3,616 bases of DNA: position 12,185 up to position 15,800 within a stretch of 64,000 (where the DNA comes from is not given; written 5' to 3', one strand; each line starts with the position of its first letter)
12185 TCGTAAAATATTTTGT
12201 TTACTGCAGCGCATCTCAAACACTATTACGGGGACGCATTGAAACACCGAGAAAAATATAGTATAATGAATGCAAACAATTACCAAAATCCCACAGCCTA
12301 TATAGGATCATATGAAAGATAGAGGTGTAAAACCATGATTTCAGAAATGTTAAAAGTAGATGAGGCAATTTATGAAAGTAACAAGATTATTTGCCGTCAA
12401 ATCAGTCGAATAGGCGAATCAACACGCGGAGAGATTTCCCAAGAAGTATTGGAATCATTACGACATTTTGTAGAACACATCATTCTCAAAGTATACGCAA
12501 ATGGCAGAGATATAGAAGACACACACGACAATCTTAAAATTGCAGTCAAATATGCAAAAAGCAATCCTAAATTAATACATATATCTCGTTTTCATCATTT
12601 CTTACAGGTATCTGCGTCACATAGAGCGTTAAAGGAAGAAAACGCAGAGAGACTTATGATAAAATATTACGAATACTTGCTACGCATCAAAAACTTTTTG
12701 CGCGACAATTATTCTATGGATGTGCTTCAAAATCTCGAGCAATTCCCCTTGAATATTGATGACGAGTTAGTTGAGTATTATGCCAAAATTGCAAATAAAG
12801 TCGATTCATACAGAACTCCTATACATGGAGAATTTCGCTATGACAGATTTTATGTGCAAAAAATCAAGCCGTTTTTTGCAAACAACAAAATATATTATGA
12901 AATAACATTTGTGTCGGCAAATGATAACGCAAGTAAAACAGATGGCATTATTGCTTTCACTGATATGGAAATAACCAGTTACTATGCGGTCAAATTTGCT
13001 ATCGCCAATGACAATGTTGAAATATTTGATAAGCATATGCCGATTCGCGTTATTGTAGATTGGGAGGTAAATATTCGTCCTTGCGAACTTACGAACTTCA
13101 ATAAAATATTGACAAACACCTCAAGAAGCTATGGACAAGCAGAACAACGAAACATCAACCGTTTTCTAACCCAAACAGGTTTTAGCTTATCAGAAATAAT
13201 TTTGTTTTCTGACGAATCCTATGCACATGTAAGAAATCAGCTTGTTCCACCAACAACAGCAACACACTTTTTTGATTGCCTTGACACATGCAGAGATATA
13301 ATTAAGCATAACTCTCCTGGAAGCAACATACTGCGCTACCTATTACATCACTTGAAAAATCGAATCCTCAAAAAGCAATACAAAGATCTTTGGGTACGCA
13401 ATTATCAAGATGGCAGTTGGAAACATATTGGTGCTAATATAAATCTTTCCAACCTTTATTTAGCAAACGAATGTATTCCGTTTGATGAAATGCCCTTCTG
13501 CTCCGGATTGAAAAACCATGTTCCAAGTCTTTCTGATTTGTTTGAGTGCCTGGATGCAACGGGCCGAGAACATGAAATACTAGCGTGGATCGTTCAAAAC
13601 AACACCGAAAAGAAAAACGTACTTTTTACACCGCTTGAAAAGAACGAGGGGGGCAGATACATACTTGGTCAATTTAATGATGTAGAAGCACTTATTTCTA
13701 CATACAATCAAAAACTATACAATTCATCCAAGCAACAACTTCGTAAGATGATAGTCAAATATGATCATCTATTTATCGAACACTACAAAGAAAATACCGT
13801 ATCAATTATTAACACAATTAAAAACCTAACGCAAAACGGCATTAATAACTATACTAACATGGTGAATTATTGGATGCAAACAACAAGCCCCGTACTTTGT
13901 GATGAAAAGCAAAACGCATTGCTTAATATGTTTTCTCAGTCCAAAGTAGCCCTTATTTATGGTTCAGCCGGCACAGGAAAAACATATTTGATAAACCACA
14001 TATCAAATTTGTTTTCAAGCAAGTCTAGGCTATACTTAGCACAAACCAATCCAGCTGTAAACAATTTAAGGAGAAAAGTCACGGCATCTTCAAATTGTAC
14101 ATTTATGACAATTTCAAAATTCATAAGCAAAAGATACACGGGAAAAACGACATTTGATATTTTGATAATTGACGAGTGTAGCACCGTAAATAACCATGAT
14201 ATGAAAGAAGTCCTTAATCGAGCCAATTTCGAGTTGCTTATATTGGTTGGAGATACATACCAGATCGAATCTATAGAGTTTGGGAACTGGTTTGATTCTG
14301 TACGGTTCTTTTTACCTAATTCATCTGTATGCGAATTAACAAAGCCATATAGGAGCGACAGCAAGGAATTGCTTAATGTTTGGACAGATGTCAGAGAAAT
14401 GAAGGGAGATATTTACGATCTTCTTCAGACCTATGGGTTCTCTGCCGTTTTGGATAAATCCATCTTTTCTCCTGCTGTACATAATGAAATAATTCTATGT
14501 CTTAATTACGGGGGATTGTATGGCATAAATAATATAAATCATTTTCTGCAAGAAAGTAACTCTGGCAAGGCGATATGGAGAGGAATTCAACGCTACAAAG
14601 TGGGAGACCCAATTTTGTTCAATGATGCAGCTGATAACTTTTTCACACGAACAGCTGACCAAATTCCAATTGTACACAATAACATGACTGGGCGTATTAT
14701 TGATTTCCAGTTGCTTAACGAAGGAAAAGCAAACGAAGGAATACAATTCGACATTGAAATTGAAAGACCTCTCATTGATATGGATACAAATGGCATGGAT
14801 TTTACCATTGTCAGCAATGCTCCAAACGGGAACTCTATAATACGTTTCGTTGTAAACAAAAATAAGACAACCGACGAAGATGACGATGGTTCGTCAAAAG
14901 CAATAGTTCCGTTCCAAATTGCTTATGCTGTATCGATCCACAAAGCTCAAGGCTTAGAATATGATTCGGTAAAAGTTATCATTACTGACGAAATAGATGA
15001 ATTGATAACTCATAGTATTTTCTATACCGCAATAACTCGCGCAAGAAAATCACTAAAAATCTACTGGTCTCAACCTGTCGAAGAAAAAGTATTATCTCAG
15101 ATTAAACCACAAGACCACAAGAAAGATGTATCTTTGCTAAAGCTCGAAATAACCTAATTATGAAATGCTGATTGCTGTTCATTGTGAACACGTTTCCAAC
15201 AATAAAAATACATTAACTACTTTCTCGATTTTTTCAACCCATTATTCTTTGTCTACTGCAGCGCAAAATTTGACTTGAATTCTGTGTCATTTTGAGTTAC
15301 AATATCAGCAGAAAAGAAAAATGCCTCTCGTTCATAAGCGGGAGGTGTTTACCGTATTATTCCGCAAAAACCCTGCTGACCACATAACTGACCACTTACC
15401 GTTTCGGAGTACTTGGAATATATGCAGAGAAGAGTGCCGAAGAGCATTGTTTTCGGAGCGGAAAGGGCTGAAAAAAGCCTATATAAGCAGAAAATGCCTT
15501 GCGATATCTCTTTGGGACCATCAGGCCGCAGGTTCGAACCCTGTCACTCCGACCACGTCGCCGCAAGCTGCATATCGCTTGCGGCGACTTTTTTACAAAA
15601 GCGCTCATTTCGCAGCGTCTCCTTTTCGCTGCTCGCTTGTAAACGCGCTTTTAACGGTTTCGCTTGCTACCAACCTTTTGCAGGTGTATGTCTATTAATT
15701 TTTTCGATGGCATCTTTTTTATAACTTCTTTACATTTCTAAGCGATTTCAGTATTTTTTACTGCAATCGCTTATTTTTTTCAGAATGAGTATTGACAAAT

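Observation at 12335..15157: Orphan 940-aa protein with an unrecognisable ~530-aa N-terminal half fused to a Dda/RecD-type SF1 helicase, in a defence island: candidate undescribed single-gene anti-phage system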

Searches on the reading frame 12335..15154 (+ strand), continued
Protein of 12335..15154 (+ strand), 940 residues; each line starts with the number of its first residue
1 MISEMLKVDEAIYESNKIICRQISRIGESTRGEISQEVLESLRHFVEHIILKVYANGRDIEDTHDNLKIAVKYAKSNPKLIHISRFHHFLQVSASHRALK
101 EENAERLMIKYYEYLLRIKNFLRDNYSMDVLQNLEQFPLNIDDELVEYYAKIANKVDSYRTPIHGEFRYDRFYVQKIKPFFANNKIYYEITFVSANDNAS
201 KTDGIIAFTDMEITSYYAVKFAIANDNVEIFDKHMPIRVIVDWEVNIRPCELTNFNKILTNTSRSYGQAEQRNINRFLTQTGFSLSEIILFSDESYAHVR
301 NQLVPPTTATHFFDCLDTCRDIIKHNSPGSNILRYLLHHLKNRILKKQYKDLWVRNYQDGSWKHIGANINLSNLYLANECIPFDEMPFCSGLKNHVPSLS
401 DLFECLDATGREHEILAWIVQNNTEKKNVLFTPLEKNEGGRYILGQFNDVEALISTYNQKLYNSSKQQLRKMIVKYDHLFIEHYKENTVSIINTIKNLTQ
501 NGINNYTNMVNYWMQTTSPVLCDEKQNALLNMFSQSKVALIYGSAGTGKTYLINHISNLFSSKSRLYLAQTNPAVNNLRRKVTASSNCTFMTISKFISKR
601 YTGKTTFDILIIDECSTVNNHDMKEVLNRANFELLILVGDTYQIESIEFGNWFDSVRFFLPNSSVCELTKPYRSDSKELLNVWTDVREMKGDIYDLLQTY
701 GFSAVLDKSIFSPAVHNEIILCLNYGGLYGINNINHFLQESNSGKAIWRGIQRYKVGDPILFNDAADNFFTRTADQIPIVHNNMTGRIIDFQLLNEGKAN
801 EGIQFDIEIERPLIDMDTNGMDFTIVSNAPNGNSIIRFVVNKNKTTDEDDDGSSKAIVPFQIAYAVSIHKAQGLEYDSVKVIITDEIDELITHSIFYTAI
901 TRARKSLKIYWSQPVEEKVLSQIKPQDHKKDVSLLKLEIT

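Call 85: search_protein_families(library=padloc, proteins=[L077:3512-4246:+, L077:4251-5183:+, L077:5469-6863:+, L077:10275-11936:+, L006:3018-4607:+, L006:8480-9547:+, L035:14130-18800:+, L052:13164-16598:+], max_evalue=0.00001)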
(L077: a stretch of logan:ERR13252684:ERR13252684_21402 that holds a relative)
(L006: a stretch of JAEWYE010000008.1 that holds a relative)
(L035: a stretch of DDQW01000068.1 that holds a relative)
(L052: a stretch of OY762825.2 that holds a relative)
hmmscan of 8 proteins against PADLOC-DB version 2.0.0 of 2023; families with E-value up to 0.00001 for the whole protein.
L077:3512-4246:+ (245 aa): 23 families
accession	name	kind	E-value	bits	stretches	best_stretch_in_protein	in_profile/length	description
PDLC02269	AbiEi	-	2.2e-69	231.5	1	7-244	9-244/251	AbiEi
PDLC02287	AbiEi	-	3.5e-63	211.5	1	9-242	11-242/253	AbiEi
PDLC02270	AbiEi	-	1.1e-38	130.9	1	2-243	4-260/265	AbiEi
PDLC02267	AbiEi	-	4.7e-37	125.8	1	8-221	18-225/252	AbiEi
PDLC02271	AbiEi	-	1.8e-16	58.1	1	29-213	43-235/263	AbiEi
PDLC02225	AbiEi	-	9.7e-16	56.1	1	20-149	25-150/198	AbiEi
PDLC02276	AbiEi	-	1.6e-15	55.4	1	10-198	17-212/270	AbiEi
PDLC02266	AbiEi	-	3.9e-15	53.9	1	9-238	16-252/258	AbiEi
PDLC02265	AbiEi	-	1.3e-14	52.5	1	19-160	21-163/198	AbiEi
PDLC02272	AbiEi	-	1.4e-13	49.1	1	12-193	17-197/200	AbiEi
PDLC02282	AbiEi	-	1.7e-12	45.3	1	9-232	16-248/260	AbiEi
PDLC02230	AbiEi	-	2.3e-11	41.7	1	13-158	6-149/192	AbiEi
PDLC02275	AbiEi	-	1.3e-10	39.6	1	23-182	20-172/184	AbiEi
PDLC02283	AbiEi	-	1.4e-10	39.2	1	20-146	25-153/201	AbiEi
PDLC02252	AbiEi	-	7.4e-10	36.8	1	9-236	16-251/259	AbiEi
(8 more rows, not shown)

L077:4251-5183:+ (311 aa): 20 families
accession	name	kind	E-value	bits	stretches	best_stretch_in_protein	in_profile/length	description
PDLC02305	AbiEii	-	2.5e-99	330.3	1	3-309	2-304/306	AbiEii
PDLC02290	AbiEii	-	3.9e-32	109.9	1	24-279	7-243/290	AbiEii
PDLC02304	AbiEii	-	2.2e-24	84.8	1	5-263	3-257/260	AbiEii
PDLC02294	AbiEii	-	2.9e-20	71.2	1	21-261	20-256/260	AbiEii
PDLC02323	AbiEii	-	4.3e-14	50.7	1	4-212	2-205/248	AbiEii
PDLC02324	AbiEii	-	2.9e-13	48.1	1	27-250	8-210/231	AbiEii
PDLC02307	AbiEii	-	3.9e-12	44.4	1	38-192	16-146/219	AbiEii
PDLC02313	AbiEii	-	9.4e-12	43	1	20-205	20-202/254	AbiEii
PDLC02292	AbiEii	-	1.6e-11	42.5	1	12-158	17-152/283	AbiEii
PDLC02289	AbiEii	-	1e-10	39.7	1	10-205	19-233/309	AbiEii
PDLC02303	AbiEii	-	7.9e-10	36.6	1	21-199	18-190/249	AbiEii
PDLC02296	AbiEii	-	1.3e-09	35.6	1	9-243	8-249/282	AbiEii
PDLC02330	AbiEii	-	5.7e-09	34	1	31-202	13-172/219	AbiEii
PDLC02317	AbiEii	-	1.2e-08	32.3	1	5-191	3-203/396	AbiEii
PDLC02328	AbiEii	-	6.3e-08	30.8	1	42-187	12-138/203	AbiEii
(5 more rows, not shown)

L077:5469-6863:+ (465 aa): 6 families
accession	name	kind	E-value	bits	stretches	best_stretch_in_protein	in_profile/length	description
PDLC04984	PDC-S27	-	4.2e-53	178.9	1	1-432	1-440/474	-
PDLC04985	PDC-S27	-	1.2e-39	134.6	1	3-437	5-446/484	-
PDLC04789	PDC-S01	-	3e-12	44.2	1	19-282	13-238/375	-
PDLC04791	PDC-S01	-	5.1e-08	30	1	9-151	5-127/395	-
PDLC04787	PDC-S01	-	3.3e-06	24.2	0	1-211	6-196/412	-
PDLC04786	PDC-S01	-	5.9e-06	23.3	0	13-114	10-100/439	-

L077:10275-11936:+ (554 aa): 0 families

L006:3018-4607:+ (530 aa): 1 family
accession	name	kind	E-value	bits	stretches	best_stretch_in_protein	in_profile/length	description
PDLC04141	capP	-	1e-10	39.5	1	96-232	52-155/242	capP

L006:8480-9547:+ (356 aa): 0 families

L035:14130-18800:+ (1557 aa): 1 family
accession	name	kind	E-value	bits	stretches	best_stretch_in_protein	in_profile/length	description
PDLC02169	Avs4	-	0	1883.8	1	1-1557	1-1570/1570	-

L052:13164-16598:+ (1145 aa): 3 families
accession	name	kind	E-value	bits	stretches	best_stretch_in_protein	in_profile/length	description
PDLC05079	PDC-S73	-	7.8e-103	343.7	1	1-696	1-698/752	-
PDLC02400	Aga_TIR-PNTD1-PNTD2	-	1.1e-27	94.6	1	3-175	2-172/639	Class I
PDLC02416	Aga_REase-TIR-PNTD1-PNTD2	-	5.4e-17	59.7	1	3-147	2-142/572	Class I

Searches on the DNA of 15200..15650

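Call 80: search_rna_families(source=window, start=15200, end=15650, threshold=evalue, max_evalue=10, show_alignments=2)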
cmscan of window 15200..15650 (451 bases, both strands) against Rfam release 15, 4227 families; matches with E-value up to 10: 5.
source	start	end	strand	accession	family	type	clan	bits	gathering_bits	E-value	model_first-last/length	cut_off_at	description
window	15557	15588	+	RF04252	mir-8186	Gene; miRNA;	-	15.9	80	1.6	15-46/61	no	mir-8186 microRNA precursor family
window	15557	15588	-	RF04252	mir-8186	Gene; miRNA;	-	15.6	80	1.9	15-46/61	no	mir-8186 microRNA precursor family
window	15554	15592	+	RF04201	MIR7510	Gene; miRNA;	-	14.3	93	7.8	1-79/79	no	MIR7510 microRNA precursor family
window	15556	15598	-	RF01670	P17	Gene; sRNA;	-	10.5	45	2.6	243-282/282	no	Pseudomonas sRNA P17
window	15200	15306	-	RF01071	OLE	Gene;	-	7.9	50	8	1-112/616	3'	Ornate Large Extremophilic RNA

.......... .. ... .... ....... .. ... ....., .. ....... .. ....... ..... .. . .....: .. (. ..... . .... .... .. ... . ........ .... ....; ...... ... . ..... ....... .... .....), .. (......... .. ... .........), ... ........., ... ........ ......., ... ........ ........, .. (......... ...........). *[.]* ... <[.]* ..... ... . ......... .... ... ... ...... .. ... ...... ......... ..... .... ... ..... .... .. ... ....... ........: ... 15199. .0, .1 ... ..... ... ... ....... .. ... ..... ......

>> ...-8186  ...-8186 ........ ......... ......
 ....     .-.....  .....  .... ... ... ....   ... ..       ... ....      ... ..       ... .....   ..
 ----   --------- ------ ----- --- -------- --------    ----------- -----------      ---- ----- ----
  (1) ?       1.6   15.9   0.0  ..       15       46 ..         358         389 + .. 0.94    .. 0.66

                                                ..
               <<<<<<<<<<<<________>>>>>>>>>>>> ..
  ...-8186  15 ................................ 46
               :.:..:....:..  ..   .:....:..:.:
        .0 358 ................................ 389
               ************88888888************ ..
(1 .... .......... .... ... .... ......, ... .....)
